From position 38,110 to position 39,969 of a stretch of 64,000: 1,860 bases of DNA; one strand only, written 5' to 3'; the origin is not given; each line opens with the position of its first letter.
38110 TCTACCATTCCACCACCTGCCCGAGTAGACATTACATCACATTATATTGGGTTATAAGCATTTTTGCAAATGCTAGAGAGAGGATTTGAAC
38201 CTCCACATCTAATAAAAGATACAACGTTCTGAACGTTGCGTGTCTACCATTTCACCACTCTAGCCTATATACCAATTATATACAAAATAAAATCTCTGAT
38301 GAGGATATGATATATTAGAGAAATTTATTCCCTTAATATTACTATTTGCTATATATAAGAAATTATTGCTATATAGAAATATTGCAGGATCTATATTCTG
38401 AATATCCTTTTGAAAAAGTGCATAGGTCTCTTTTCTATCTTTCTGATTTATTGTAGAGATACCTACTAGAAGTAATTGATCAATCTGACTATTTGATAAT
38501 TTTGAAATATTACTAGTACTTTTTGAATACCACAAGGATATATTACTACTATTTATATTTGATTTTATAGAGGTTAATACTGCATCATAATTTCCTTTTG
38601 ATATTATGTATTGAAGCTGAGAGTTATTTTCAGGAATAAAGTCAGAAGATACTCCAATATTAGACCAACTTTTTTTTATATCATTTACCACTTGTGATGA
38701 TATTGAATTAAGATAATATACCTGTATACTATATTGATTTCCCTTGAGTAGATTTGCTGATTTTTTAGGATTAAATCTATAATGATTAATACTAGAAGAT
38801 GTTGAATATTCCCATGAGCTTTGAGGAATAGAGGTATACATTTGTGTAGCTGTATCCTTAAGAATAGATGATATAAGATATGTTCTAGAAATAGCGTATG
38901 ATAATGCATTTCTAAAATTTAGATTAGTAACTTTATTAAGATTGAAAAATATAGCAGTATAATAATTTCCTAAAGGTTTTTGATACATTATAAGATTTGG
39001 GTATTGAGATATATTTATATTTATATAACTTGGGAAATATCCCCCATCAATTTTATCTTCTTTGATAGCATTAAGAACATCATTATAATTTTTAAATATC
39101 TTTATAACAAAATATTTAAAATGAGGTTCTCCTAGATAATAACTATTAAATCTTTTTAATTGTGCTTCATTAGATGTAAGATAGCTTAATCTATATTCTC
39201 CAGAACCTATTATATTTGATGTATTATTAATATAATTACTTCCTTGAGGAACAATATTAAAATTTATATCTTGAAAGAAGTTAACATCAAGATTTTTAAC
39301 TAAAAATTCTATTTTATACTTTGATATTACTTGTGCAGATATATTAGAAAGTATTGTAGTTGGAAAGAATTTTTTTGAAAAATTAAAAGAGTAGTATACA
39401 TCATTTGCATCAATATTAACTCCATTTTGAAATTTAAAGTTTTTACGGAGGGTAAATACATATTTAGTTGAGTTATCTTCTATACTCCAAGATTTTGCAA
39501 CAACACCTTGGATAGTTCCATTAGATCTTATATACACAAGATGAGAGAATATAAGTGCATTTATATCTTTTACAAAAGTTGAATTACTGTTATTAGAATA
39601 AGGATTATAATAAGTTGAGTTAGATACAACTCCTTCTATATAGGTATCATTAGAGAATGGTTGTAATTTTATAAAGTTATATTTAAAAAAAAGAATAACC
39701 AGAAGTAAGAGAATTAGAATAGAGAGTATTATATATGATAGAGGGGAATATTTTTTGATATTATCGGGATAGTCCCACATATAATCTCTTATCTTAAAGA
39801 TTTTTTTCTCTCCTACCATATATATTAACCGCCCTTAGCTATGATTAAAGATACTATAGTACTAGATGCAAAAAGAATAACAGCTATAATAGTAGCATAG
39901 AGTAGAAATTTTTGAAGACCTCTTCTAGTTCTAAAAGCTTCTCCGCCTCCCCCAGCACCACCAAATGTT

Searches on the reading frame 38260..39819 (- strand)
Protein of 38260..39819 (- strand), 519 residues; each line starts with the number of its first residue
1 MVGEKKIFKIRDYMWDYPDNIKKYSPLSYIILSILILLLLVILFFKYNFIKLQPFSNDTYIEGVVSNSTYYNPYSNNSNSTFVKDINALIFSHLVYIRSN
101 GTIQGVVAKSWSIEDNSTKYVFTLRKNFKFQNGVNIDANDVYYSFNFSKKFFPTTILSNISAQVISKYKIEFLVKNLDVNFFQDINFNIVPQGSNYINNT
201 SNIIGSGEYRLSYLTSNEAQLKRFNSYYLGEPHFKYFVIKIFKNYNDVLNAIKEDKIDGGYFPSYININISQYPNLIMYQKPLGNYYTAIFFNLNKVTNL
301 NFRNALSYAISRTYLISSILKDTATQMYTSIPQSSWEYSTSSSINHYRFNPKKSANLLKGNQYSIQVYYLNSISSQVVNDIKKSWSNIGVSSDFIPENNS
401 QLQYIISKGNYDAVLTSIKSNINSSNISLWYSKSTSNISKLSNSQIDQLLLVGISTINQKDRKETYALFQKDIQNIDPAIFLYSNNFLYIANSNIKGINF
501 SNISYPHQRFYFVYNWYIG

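Call 73: search_protein_families(library=ncbifam, proteins=[window:38260-39819:-], max_evalue=1e-10)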
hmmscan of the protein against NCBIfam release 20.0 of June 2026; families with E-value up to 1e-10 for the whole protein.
window:38260-39819:- (519 aa): 6 families
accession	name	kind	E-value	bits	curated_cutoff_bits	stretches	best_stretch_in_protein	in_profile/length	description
NF045467.1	Opp4A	equivalog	7e-30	103.8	650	1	201-363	205-380/556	oligopeptide ABC transporter substrate-binding protein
NF011689.0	PRK15109.1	equivalog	2.9e-16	59.3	560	1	203-502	212-527/547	ABC transporter substrate-binding protein SapA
NF045468.1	Opp5A_nikA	equivalog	9.2e-16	57.4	600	1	88-364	42-319/488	nickel ABC transporter substrate-binding protein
TIGR02294.1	nickel_nikA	equivalog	1.7e-15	56.5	393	1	70-502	18-490/501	nickel ABC transporter substrate-binding protein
NF043070.1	DppA_dipep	equivalog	1.6e-12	46.8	1005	0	202-486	206-507/535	dipeptide ABC transporter periplasmic-binding protein DppA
TIGR04028.1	SBP_KPN_01854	hypoth_equivalog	8.2e-12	44.4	468.5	0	103-195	44-135/509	TIGR04028 family ABC transporter substrate-binding protein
